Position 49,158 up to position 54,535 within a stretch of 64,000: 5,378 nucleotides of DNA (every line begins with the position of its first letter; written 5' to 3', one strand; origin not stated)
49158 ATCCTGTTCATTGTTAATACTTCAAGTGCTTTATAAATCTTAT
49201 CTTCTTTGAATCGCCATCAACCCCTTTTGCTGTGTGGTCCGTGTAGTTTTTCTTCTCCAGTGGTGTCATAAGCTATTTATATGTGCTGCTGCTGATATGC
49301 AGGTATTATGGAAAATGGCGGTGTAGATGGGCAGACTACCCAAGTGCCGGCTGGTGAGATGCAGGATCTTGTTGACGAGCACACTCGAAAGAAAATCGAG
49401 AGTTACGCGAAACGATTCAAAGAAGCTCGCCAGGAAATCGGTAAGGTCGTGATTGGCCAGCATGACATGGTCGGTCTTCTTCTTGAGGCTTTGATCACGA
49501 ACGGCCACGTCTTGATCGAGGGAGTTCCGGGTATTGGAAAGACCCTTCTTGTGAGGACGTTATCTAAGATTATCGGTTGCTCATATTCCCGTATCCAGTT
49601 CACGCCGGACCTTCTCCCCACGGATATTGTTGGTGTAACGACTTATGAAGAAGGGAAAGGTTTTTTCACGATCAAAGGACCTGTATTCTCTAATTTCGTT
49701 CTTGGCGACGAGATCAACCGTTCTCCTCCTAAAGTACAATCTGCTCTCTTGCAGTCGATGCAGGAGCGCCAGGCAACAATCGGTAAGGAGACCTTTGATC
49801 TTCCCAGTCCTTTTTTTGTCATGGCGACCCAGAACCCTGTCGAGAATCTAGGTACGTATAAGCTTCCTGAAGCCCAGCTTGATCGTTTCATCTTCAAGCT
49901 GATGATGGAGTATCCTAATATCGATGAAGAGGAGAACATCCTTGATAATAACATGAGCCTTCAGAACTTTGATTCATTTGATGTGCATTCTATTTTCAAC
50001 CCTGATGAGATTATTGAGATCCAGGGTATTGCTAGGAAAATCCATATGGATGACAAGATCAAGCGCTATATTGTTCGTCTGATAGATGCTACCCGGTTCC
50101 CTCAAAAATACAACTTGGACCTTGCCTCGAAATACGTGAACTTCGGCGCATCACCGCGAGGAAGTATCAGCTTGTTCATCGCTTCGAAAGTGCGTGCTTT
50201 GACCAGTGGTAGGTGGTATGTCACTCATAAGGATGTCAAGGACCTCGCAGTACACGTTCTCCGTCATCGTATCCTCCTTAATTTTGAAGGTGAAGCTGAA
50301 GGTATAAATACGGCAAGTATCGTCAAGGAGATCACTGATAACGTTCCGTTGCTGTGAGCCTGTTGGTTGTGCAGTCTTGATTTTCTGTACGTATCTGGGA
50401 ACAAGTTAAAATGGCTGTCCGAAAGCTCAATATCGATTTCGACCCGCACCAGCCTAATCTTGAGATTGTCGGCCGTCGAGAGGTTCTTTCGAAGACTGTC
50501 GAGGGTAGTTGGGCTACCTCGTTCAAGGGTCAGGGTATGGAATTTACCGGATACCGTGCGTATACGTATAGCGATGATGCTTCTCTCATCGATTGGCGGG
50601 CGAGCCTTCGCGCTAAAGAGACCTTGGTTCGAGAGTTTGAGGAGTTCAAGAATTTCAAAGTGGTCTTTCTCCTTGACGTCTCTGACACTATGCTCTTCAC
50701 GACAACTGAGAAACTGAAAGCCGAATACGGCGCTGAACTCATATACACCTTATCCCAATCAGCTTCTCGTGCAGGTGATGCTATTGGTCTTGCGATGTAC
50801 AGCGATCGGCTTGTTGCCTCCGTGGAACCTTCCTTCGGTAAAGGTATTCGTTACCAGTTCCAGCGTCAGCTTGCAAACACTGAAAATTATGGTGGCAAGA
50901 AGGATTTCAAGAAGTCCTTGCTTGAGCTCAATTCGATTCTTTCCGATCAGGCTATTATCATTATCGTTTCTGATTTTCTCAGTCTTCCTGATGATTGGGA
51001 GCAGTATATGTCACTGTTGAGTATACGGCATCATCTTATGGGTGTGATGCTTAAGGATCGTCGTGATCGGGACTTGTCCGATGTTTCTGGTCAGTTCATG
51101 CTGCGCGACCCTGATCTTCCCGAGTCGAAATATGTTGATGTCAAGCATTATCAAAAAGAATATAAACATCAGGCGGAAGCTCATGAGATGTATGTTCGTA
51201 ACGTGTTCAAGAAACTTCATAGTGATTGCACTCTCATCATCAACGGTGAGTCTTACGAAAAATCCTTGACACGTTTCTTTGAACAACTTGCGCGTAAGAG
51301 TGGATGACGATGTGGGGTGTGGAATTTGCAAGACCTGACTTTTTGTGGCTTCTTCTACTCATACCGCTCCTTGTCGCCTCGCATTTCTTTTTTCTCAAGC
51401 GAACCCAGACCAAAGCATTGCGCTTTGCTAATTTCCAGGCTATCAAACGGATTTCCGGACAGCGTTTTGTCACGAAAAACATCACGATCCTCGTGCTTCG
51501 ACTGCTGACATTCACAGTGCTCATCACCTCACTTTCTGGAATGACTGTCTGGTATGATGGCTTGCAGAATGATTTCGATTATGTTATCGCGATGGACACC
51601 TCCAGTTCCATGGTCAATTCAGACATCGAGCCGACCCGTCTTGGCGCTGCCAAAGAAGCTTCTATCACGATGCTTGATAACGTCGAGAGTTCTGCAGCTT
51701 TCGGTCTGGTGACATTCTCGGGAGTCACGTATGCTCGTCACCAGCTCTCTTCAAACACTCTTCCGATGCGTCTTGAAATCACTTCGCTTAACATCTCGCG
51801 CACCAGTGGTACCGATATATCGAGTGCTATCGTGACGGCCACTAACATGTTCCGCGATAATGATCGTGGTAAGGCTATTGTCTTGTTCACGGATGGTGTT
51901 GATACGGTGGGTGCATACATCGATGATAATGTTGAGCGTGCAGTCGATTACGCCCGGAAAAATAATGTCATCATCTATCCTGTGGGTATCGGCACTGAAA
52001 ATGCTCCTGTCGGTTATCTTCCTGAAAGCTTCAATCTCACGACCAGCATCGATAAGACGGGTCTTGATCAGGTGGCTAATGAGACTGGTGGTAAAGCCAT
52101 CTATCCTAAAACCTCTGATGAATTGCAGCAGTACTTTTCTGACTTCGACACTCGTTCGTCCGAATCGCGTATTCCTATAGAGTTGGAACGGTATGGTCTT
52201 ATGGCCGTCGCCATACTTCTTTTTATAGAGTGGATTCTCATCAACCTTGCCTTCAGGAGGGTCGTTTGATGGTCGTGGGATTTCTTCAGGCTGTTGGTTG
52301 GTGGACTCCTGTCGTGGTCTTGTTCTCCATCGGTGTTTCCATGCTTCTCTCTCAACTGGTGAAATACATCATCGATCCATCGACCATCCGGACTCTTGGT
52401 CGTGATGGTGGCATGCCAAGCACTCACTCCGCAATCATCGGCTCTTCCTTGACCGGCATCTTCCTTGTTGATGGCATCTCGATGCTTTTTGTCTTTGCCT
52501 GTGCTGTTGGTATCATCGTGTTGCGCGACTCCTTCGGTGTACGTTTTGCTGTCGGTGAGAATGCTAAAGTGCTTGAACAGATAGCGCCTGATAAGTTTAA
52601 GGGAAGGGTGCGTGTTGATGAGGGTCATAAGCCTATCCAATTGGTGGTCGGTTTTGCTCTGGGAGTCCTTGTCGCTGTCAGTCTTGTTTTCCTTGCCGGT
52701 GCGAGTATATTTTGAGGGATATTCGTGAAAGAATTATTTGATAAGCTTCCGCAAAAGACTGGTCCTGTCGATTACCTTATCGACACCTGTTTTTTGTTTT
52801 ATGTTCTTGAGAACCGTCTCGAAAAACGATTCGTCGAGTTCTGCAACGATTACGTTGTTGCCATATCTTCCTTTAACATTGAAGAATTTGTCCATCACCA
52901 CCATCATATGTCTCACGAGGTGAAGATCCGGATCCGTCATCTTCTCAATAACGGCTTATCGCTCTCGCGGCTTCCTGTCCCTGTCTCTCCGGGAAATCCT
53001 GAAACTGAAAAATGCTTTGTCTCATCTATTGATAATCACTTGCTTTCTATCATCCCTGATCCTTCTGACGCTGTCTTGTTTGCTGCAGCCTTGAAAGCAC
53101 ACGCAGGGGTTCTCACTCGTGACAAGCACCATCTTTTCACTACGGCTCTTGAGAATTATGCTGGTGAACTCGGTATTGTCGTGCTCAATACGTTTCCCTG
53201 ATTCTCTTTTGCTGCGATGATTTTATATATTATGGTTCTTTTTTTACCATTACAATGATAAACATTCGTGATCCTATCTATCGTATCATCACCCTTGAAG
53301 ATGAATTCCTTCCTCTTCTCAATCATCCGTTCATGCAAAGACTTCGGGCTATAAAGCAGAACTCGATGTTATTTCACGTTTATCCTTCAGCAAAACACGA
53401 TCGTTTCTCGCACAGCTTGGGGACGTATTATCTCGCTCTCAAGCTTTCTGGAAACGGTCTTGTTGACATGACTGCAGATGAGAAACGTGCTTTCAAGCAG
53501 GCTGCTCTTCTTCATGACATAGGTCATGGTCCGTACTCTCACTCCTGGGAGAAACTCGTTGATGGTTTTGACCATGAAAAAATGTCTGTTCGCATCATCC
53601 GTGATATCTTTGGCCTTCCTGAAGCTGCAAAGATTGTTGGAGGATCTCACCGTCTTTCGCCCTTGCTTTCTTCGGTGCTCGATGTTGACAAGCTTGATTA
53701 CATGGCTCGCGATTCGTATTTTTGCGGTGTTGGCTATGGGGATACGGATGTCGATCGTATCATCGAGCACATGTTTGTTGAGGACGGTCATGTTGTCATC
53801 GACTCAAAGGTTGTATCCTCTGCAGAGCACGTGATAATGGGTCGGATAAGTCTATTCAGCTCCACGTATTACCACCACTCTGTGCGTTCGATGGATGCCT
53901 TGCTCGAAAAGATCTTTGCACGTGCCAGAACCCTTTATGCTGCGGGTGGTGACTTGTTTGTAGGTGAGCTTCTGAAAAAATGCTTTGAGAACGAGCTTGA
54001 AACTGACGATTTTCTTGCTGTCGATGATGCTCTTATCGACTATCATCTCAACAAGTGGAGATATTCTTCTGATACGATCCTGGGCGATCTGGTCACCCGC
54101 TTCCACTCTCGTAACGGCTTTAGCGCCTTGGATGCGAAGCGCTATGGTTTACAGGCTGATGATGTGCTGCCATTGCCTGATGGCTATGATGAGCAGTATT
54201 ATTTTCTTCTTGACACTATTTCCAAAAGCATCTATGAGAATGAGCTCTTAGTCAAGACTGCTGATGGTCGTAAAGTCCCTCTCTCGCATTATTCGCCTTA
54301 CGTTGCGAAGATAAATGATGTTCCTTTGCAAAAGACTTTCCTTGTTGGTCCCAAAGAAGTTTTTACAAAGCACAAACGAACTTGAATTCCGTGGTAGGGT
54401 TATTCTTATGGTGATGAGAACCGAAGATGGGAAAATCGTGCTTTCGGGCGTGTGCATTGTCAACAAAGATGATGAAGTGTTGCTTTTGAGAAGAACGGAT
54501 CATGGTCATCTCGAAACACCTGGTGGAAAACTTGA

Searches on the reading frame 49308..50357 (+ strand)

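Call 46: search_protein_families(library=pfam, proteins=[window:49308-50357:+], max_evalue=0.001)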
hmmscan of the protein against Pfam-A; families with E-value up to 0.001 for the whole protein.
window:49308-50357:+ (349 aa): 8 families
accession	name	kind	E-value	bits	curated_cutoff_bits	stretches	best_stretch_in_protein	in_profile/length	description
PF07726.17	AAA_3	-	5.6e-58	194.9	27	1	67-196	1-131/131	ATPase family associated with various cellular activities (AAA)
PF17863.7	AAA_lid_2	-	4.8e-16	58.7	22.7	1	273-342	5-74/74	AAA lid domain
PF07728.20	AAA_5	-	1.6e-13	51.3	22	1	67-194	1-139/139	AAA domain (dynein-related subfamily)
PF20030.5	bpMoxR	-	1.9e-13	50.4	27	1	36-238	2-203/205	MoxR domain in the MoxR-vWA-beta-propeller ternary systems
PF00004.35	AAA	-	0.0003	21.7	21.2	0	68-193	1-122/131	ATPase family associated with various cellular activities (AAA)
PF20720.3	nSTAND3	-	0.00069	19.8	27.2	0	58-86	10-38/155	Novel STAND NTPase 3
PF00158.32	Sigma54_activat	-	0.00073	19.7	20.2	0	134-177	100-144/168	Sigma-54 interaction domain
PF01078.27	Mg_chelatase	-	0.00087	19.2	20.3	0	48-89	5-46/207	Magnesium chelatase, subunit ChlI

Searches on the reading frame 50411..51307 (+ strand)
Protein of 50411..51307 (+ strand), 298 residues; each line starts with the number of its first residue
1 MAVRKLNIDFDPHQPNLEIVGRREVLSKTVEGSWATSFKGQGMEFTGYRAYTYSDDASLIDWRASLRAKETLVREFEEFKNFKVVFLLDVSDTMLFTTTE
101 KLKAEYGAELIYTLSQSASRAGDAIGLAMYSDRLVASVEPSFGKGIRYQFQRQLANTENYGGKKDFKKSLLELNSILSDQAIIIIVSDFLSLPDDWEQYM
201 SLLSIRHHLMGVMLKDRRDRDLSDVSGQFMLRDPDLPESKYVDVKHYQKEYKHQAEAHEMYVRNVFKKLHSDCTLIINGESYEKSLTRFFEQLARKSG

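Call 46: search_protein_families(library=pfam, proteins=[window:50411-51307:+], max_evalue=0.001)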
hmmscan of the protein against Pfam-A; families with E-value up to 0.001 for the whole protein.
window:50411-51307:+ (298 aa): 2 families
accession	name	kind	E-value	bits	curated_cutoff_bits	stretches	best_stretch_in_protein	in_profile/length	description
PF01882.25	DUF58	-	1.7e-34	119.3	23.4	1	48-259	2-214/216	Protein of unknown function DUF58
PF13519.12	VWA_2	-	4.8e-08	34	27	1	84-189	1-106/107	von Willebrand factor type A domain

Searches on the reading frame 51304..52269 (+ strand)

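Call 46: search_protein_families(library=pfam, proteins=[window:51304-52269:+], max_evalue=0.001)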
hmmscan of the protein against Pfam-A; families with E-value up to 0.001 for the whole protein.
window:51304-52269:+ (321 aa): 3 families
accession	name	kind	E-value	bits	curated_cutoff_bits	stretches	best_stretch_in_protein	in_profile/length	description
PF13519.12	VWA_2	-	4.2e-15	56.7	27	1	94-198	2-106/107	von Willebrand factor type A domain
PF00092.34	VWA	-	1.6e-13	51.7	23.8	1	94-277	3-171/174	von Willebrand factor type A domain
PF07584.16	BatA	-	1.6e-08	35.3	25.9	1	6-78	2-75/77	Aerotolerance regulator N-terminal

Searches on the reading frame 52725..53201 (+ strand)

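Call 46: search_protein_families(library=pfam, proteins=[window:52725-53201:+], max_evalue=0.001)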
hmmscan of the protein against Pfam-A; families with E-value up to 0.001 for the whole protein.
window:52725-53201:+ (158 aa): 1 family
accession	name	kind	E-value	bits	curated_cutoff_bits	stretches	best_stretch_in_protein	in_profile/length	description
PF01850.27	PIN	-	0.00016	22.7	23.6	1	17-135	1-113/120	PIN domain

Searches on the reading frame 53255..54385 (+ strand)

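Call 46: search_protein_families(library=pfam, proteins=[window:53255-54385:+], max_evalue=0.001)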
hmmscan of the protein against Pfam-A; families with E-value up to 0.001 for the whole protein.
window:53255-54385:+ (376 aa): 2 families
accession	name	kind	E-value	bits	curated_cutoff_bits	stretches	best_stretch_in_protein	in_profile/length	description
PF01966.28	HD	-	1.1e-11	45.5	22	1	50-152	1-115/116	HD domain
PF19276.4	HD_assoc_2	-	1.7e-08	34.6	23.1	1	165-220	2-57/222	HD associated region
